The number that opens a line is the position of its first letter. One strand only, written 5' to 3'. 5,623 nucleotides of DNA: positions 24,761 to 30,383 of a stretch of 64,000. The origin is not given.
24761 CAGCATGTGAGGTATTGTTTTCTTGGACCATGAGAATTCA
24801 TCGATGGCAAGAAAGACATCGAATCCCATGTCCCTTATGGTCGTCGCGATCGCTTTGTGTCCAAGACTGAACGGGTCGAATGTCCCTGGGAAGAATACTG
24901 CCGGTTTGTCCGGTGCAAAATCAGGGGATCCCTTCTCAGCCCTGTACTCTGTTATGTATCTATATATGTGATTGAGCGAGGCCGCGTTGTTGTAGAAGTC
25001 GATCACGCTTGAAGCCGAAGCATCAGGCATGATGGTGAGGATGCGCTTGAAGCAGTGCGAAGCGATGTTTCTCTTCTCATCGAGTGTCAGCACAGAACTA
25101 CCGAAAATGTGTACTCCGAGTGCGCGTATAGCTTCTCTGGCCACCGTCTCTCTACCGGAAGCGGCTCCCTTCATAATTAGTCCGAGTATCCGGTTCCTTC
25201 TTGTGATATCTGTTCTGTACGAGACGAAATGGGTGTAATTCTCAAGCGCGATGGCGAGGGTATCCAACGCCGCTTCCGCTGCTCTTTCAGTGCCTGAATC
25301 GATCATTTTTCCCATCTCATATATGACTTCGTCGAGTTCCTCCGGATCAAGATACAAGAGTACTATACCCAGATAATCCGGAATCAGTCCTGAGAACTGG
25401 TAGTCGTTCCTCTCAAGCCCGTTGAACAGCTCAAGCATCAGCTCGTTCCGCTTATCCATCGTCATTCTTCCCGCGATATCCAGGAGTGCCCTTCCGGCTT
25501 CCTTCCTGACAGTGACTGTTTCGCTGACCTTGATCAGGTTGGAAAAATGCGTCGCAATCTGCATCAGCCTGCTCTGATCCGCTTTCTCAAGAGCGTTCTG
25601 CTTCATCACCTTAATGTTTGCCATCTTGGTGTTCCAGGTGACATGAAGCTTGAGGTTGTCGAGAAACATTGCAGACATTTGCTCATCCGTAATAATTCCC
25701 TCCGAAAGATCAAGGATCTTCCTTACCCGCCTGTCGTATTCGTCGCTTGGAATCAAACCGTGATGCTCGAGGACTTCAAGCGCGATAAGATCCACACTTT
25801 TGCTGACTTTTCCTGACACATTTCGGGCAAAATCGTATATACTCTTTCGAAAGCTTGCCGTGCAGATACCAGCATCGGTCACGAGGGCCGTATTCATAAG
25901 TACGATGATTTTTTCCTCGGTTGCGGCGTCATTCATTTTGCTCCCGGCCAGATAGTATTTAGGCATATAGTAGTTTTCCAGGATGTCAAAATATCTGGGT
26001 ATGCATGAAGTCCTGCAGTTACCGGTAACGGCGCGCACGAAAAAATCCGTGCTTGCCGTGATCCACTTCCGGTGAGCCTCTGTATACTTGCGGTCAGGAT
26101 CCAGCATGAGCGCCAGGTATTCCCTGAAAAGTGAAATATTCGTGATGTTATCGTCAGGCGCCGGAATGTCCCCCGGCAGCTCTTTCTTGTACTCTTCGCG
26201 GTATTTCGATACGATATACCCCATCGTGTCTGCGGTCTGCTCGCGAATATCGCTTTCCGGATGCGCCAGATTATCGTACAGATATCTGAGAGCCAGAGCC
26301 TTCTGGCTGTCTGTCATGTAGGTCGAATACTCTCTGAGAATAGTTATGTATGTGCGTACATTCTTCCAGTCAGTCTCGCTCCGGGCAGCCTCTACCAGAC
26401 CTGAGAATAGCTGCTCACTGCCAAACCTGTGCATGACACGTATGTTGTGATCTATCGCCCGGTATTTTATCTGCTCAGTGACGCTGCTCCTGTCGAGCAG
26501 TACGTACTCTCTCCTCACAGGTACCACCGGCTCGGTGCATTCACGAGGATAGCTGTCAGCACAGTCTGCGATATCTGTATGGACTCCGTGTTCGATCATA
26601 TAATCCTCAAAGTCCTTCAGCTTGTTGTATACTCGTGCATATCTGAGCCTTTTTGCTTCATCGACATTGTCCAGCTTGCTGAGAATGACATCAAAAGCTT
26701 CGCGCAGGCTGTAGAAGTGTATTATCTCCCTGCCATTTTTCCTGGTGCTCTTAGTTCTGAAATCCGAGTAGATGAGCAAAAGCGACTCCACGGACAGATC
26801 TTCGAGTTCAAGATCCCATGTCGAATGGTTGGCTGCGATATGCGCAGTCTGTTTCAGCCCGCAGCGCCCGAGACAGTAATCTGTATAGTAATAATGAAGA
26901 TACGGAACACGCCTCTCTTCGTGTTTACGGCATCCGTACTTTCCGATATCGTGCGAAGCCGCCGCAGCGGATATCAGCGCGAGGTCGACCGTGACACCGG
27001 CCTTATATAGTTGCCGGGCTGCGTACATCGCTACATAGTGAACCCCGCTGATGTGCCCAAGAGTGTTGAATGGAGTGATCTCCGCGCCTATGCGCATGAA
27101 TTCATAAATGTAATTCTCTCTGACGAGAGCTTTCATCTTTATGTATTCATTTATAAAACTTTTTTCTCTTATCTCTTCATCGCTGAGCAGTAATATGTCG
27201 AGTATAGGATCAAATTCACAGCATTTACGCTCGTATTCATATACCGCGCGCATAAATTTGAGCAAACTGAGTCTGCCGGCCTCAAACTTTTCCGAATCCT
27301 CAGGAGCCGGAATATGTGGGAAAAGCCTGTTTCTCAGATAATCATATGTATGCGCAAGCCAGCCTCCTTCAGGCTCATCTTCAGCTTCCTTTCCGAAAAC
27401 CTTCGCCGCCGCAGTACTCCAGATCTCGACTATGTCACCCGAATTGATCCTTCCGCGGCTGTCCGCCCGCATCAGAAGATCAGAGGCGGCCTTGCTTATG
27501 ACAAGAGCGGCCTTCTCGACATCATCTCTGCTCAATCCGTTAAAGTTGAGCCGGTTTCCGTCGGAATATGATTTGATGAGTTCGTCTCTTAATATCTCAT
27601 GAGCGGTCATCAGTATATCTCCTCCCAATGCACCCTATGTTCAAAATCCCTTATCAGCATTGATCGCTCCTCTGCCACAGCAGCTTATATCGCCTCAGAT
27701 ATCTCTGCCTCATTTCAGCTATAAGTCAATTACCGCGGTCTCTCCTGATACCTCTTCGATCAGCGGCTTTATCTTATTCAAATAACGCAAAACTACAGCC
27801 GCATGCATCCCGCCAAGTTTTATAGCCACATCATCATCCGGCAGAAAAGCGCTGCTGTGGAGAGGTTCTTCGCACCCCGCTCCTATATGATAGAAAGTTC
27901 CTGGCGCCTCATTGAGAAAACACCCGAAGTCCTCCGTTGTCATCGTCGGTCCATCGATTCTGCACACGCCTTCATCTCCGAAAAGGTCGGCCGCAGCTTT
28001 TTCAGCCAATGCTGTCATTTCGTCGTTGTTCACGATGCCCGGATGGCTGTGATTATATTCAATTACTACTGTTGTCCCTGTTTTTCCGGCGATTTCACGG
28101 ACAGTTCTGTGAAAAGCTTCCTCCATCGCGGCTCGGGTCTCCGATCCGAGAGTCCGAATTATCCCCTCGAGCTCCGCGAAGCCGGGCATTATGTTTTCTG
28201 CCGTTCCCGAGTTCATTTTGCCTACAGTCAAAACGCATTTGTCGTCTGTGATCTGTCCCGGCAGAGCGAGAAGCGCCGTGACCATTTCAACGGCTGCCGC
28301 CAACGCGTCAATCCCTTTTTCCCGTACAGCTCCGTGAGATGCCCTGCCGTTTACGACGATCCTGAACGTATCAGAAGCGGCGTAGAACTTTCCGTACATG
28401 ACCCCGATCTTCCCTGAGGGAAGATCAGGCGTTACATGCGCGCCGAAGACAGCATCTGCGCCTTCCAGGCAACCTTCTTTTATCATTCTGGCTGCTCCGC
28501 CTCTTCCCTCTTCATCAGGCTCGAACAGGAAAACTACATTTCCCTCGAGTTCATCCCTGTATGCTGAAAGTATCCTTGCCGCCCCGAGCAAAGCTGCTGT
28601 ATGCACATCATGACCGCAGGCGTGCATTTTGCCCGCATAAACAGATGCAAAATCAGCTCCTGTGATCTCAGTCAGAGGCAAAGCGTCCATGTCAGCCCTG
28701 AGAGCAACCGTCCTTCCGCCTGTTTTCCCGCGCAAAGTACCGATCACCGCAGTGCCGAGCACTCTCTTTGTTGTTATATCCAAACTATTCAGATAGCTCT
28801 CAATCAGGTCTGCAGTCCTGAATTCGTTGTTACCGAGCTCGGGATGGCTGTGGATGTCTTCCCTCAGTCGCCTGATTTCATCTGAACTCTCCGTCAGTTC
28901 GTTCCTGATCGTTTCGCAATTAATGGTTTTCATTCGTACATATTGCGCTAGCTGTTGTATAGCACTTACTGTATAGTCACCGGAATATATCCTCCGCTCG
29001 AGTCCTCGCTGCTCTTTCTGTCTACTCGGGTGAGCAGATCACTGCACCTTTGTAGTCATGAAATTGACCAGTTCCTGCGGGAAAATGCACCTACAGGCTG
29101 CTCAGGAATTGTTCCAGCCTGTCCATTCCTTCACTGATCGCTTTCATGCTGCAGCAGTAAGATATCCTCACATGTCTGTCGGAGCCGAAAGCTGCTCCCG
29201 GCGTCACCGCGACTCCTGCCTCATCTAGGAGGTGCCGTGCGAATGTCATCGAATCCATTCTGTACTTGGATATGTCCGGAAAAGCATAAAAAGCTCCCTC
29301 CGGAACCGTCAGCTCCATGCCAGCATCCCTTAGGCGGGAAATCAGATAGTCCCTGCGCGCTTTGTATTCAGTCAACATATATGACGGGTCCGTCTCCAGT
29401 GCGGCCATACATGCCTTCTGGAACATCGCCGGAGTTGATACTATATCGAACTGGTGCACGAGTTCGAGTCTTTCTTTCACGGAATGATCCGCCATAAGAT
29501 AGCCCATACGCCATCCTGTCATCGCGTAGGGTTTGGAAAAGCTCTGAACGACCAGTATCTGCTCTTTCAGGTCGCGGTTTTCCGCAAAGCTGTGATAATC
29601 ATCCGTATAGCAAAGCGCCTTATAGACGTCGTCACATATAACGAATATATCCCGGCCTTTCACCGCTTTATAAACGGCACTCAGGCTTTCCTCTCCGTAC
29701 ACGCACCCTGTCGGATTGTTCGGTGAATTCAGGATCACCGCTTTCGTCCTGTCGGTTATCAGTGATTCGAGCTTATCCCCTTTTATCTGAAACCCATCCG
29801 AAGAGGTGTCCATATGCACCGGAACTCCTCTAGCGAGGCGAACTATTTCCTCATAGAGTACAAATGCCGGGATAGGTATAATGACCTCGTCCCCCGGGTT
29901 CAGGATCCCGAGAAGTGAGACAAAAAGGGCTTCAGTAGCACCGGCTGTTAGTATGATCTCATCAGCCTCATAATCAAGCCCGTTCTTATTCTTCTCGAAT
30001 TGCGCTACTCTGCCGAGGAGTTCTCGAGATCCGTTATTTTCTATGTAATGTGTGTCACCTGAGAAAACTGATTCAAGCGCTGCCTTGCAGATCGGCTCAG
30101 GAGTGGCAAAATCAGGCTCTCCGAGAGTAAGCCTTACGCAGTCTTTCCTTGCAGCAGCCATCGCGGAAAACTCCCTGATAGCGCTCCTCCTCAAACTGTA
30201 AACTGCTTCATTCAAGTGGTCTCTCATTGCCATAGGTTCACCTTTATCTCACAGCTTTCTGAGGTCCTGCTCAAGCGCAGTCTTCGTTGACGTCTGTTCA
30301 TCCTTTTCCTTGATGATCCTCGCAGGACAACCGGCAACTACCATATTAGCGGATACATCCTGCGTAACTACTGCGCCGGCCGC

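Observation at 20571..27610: About 1610-aa HD + NadD-like nucleotidyltransferase + PRTase-like fusion protein clustered with a divergent LDH-like dehydrogenase and a flavoprotein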

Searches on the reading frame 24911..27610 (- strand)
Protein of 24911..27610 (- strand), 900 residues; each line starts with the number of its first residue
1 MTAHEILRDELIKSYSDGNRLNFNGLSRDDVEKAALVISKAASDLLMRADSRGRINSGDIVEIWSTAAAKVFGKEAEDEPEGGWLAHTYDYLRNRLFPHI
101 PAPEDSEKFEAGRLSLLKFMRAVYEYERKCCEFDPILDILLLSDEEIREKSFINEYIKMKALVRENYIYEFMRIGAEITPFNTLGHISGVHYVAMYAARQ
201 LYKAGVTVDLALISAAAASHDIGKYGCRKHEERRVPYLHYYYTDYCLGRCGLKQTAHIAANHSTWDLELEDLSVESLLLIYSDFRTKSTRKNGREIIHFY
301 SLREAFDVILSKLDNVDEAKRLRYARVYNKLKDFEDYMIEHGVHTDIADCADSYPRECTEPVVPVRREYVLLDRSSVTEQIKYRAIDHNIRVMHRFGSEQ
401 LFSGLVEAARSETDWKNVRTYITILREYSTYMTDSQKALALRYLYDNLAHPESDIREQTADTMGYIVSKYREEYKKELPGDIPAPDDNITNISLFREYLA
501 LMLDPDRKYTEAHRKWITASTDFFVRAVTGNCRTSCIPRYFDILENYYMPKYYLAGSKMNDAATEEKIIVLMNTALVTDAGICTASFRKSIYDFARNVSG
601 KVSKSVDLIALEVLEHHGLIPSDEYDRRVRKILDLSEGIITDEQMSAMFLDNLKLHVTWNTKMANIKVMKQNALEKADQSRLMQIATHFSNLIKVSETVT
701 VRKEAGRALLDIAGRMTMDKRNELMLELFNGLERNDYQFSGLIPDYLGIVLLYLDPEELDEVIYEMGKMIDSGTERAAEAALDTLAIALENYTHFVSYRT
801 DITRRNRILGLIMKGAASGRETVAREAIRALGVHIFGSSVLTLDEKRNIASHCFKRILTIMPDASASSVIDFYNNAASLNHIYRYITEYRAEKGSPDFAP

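Call 42: predict_structure(alignment_id=A3)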
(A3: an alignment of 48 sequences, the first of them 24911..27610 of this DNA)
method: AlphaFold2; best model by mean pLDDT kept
length: 900 residues; sequences in the alignment: 48
mean_pLDDT: 89.0   pTM: 0.88
mean pLDDT of the five models: 89.0, 88.4, 87.0, 86.6, 86.3
residues with pLDDT >= 90: 604; 70-90: 229; 50-70: 60; < 50: 7
segments of 3 or more residues with pLDDT < 50: 473-476
pLDDT, mean of each block of 10 residues (from residue 1): 90 76 64 85 95 94 87 72 93 93 90 91 95 94 93 93 94 93 95 98 95 96 87 69 90 89 65 91 92 91 90 69 85 96 94 92 91 89 94 88 94 90 91 87 96 90 92 54 63 94 93 93 95 87 95 73 90 93 94 94 93 95 94 89 91 86 94 88 94 85 93 93 93 62 91 93 95 88 96 86 93 92 92 94 94 92 85 94 93 83
secondary structure, 60 per line:
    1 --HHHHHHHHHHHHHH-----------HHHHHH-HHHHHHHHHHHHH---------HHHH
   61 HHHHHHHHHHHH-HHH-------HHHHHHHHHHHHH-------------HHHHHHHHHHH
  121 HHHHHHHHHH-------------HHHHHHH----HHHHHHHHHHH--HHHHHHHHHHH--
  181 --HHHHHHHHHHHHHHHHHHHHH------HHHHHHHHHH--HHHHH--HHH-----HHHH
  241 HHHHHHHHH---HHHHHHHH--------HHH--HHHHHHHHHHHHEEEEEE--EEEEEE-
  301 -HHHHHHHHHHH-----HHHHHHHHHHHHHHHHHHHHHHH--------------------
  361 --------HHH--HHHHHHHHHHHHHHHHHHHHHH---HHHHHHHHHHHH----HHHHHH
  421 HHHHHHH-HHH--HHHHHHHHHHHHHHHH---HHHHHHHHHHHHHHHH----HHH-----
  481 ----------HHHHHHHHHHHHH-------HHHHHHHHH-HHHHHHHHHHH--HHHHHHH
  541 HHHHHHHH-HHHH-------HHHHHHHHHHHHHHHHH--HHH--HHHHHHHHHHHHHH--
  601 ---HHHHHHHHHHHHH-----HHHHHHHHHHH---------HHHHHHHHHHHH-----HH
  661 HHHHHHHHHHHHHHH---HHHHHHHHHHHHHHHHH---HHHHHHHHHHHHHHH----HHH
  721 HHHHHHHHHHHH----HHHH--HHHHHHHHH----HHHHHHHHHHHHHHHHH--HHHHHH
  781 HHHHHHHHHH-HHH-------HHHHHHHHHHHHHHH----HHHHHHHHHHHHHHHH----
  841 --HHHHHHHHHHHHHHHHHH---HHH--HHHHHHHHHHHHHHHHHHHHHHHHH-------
elements in order (helices of 4 or more, strands of 3 or more residues): H3-16 H28-33 H35-47 H57-72 H84-96 H110-130 H144-150 H155-165 H168-178 H183-203 H210-219 H222-226 H237-249 H253-260 H274-285 E286-291 E294-299 H302-312 H318-340 H374-395 H399-410 H415-427 H434-449 H453-468 H491-503 H511-519 H521-531 H534-548 H550-553 H561-577 H585-598 H604-616 H622-632 H642-653 H659-675 H679-695 H699-713 H718-732 H737-740 H743-751 H756-772 H775-790 H802-816 H821-836 H843-860 H869-893
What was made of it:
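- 27131..27610 (-): N-terminal helical region, aa 1-160, poorly conserved. AF2 model has helices only (call 42).
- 24932..26494 (-): HEAT/ARM-like alpha-solenoid, aa 373-893. AF2 pLDDT is 89 and the region is all helical hairpins (call 42).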

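Call 45: fold_search(model_id=the predicted structure, library=pdb)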
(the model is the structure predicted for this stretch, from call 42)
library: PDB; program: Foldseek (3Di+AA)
matches with E <= 10: 1380; with E <= 0.001: 77
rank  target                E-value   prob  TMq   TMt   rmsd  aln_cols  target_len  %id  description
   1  4rv1_D                4.1e-05  1.00  0.18  0.30  16.4       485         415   14  Crystal Structure of Engineered Protein. Northeast Structural Genomics Consortium (NESG) Target OR497. (released 2014-12-10)
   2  7q4o_A                5.4e-05  1.00  0.23  0.25  26.0       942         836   10  Substrate-bound A-like U2 snRNP (released 2022-03-30)
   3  7z8t_D                6.8e-05  0.99  0.13  0.11  27.9      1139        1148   10  CAND1-SCF-SKP2 CAND1 engaged SCF rocked (released 2023-04-19)
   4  4c0q_A                7.5e-05  1.00  0.20  0.21  24.5       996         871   12  Transportin 3 in complex with Ran(Q69L)GTP (released 2014-01-22)
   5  6y5q_u                1.0e-04  1.00  0.21  0.21  25.8       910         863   11  human 17S U2 snRNP (released 2020-06-17)
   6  3w3t                  1.1e-04  1.00  0.20  0.19  30.6      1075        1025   10  Crystal structure of Kap121p (released 2013-04-10)
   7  5ife_C                1.3e-04  1.00  0.19  0.20  26.0       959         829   10  Crystal structure of the human SF3b core complex (released 2016-10-26)
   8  8u89_A                1.5e-04  1.00  0.20  0.29  20.4       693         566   10  The structure of the PP2A-B56Delta holoenzyme mutant - E197K (released 2024-01-10)
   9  9f44_A                1.7e-04  1.00  0.16  0.08  38.4      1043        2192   11  cryo-EM structure of LST2 TOS peptide bound to human mTOR complex 1 (released 2024-08-14)
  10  6bvv_A                1.8e-04  1.00  0.17  0.28  17.3       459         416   10  Nipah virus W protein C-terminus in complex with Importin alpha 3 (released 2018-07-04)
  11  8y7e_1                1.9e-04  1.00  0.22  0.20  27.9       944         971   11  Cryo-EM Structure of the human minor pre-B complex (pre-precatalytic spliceosome) U12 snRNP part (released 2024-03-13)
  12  7dvq_1                2.4e-04  1.00  0.22  0.20  27.9       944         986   11  Cryo-EM Structure of the Activated Human Minor Spliceosome (minor Bact Complex) (released 2021-03-31)
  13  7dco_1                2.4e-04  1.00  0.21  0.20  27.8      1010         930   12  Cryo-EM structure of the activated spliceosome (Bact complex) at an atomic resolution of 2.5 angstrom (released 2021-03-17)
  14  7z8v_D                2.4e-04  1.00  0.19  0.15  26.2       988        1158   12  CAND1-SCF-SKP2 (SKP1deldel) CAND1 engaged SCF rocked (released 2023-04-19)
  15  4rv1_B                2.5e-04  1.00  0.17  0.30  16.9       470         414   14  Crystal Structure of Engineered Protein. Northeast Structural Genomics Consortium (NESG) Target OR497. (released 2014-12-10)
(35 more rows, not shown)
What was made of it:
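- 24932..26494 (-): Foldseek top hits are importins, PP2A-A, SF3B1 and a designed ARM protein, E 4e-5 to 6e-4 (call 45).
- Checked: The helical region is a HEAT/ARM solenoid (call 45).
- A ~520-aa HEAT/ARM solenoid is a typical protein-binding scaffold (call 45).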

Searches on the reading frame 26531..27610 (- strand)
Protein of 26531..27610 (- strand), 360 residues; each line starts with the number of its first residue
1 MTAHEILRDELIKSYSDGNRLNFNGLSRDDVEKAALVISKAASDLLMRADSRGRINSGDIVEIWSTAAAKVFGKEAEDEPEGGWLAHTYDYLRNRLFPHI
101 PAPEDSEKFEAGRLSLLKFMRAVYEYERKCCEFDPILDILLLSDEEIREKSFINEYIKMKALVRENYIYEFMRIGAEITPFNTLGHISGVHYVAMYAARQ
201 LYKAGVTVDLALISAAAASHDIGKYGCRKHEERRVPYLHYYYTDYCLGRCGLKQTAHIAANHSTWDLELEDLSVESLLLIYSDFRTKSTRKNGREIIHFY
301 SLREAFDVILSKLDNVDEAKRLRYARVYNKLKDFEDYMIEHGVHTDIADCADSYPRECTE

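Call 49: search_protein_families(library=pfam, alignment_id=A5, max_evalue=1)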
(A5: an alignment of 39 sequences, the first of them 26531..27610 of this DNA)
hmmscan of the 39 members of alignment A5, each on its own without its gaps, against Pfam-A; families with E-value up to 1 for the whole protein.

A. member 1, window:26531-27610:- (360 aa): 1 family
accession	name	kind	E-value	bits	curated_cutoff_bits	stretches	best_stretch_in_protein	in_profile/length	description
PF01966.28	HD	-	0.002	18.9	22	1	184-266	2-89/116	HD domain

B. families by the number of members that match (of 39 scanned): 17 families
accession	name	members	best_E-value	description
PF01966.28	HD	34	3.2e-05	HD domain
PF16435.11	DUF5032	2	0.17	Domain of unknown function (DUF5032)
PF00975.26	Thioesterase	1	8.5e-05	Thioesterase domain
PF16572.11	HlyD_D4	1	0.0071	Long alpha hairpin domain of cation efflux system protein, CusB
PF16818.11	SLM4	1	0.017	Protein SLM4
PF07308.18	DUF1456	1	0.045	Protein of unknown function (DUF1456)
PF24179.1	NTE_Ploop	1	0.06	Neuropathy Target Esterase family P-loop like domain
PF19666.4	DUF6169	1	0.072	Family of unknown function (DUF6169)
PF14469.11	AKAP28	1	0.12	28 kDa A-kinase anchor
PF11277.13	Med24_N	1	0.13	Mediator complex subunit 24 N-terminal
PF24852.1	DUF7726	1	0.15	Domain of unknown function (DUF7726)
PF05139.19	Erythro_esteras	1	0.15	Erythromycin esterase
PF04220.17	YihI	1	0.15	Der GTPase activator (YihI)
PF05280.16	FlhC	1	0.16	Flagellar transcriptional activator (FlhC)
PF25398.1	CUX1_N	1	0.19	CUX1-like, N-terminal tRNA-binding arm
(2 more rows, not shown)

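Call 58: search_protein_families(library=ncbifam, alignment_id=A5, max_evalue=1)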
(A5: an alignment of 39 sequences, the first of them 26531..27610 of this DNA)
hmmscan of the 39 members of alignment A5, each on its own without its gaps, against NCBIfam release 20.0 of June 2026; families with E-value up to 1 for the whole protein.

A. member 1, window:26531-27610:- (360 aa): 5 families
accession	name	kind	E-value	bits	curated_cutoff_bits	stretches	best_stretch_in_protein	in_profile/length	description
NF045665.1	NTPtran_DVU1551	equivalog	1.3e-05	24.4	315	1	155-275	191-300/359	DVU_1551 family NTP transferase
TIGR00277.1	HDIG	domain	0.0076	16.1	27.6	1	182-232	4-50/84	HDIG domain-containing metalloprotein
TIGR00295.1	TIGR00295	hypoth_equivalog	0.0083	15.9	172.35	1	185-225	16-56/164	TIGR00295 family protein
NF003181.1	PRK04163.1-1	equivalog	0.1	11.8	200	0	42-75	125-158/221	exosome complex RNA-binding protein Rrp4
TIGR00244.1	TIGR00244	equivalog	0.13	12.3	124.65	1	306-340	109-143/147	transcriptional regulator NrdR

B. families by the number of members that match (of 39 scanned): 16 families
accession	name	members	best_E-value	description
NF045665.1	NTPtran_DVU1551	39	1.1e-07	DVU_1551 family NTP transferase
TIGR00295.1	TIGR00295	27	1.3e-05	TIGR00295 family protein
TIGR00277.1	HDIG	25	0.00045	HDIG domain-containing metalloprotein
TIGR02578.2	cas_TM1811_Csm1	2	0.019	type III-A CRISPR-associated protein Cas10/Csm1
NF053756.1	MreA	2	0.087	MreA family transcriptional regulator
TIGR00244.1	TIGR00244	2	0.13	transcriptional regulator NrdR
NF004318.0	PRK05714.1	1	0.042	2-octaprenyl-3-methyl-6-methoxy-1,4-benzoquinol hydroxylase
NF053692.1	BamP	1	0.09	BamP family beta-barrel-assembly machinery protein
NF003181.1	PRK04163.1-1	1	0.1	exosome complex RNA-binding protein Rrp4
NF009365.1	PRK12722.1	1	0.12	flagellar transcriptional regulator FlhC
NF045552.1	GlutCoADH_Des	1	0.13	glutaryl-CoA dehydrogenase Acd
NF011555.0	PRK14981.2-1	1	0.13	DNA-directed RNA polymerase subunit F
TIGR04288.2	CGP_CTERM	1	0.14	CGP-CTERM sorting domain-containing protein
TIGR03847.1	TIGR03847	1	0.15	conserved hypothetical protein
TIGR03486.1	cas_csx13_C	1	0.16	CRISPR-associated protein Cas8a1/Csx13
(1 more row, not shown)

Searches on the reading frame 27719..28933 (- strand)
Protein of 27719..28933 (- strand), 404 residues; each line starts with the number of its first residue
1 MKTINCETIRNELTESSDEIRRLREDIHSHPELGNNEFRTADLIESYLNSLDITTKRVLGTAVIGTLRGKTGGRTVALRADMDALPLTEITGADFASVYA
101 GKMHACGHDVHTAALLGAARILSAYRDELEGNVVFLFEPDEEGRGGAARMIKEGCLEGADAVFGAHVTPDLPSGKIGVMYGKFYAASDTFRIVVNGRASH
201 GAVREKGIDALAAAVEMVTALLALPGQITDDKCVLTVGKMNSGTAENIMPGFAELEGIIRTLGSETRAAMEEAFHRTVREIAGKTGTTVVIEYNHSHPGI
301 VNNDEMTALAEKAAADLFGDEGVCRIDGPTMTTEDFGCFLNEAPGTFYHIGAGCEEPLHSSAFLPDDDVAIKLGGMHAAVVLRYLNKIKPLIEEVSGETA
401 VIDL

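Call 11: search_protein_families(library=pfam, proteins=[window:27719-28933:-], max_evalue=0.001)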
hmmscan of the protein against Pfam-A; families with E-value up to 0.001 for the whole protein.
window:27719-28933:- (404 aa): 2 families
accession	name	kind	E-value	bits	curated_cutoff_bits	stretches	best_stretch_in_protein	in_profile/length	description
PF01546.33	Peptidase_M20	-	1.2e-39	136.8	24.6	1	77-360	1-183/206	Peptidase family M20/M25/M40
PF07687.19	M20_dimer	-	2.1e-12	47.4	21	1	189-284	8-105/107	Peptidase dimerisation domain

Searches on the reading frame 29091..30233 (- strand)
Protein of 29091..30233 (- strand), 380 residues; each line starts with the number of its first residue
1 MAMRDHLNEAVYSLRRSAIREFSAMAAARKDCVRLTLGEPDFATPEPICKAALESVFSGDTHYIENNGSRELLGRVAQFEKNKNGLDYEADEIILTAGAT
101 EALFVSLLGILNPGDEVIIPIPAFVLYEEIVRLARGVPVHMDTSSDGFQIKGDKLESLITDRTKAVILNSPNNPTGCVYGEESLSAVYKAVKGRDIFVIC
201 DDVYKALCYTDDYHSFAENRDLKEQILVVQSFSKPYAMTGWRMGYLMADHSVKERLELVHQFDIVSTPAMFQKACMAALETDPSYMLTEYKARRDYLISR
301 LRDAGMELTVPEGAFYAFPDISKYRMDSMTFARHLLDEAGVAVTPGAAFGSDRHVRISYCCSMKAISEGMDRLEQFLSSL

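Call 11: search_protein_families(library=pfam, proteins=[window:29091-30233:-], max_evalue=0.001)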
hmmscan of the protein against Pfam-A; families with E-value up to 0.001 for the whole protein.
window:29091-30233:- (380 aa): 4 families
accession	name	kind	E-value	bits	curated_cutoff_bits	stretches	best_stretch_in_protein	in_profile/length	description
PF00155.27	Aminotran_1_2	-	1.4e-65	222.3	19.7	1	30-373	1-361/361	Aminotransferase class I and II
PF01041.23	DegT_DnrJ_EryC1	-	1.4e-09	38.1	19.8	1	77-168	27-118/360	DegT/DnrJ/EryC1/StrS aminotransferase family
PF00266.25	Aminotran_5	-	1.3e-07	31.4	21.5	1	90-203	61-177/371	Aminotransferase class-V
PF01053.26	Cys_Met_Meta_PP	-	1.8e-05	24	27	1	89-205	66-177/381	Cys/Met metabolism PLP-dependent enzyme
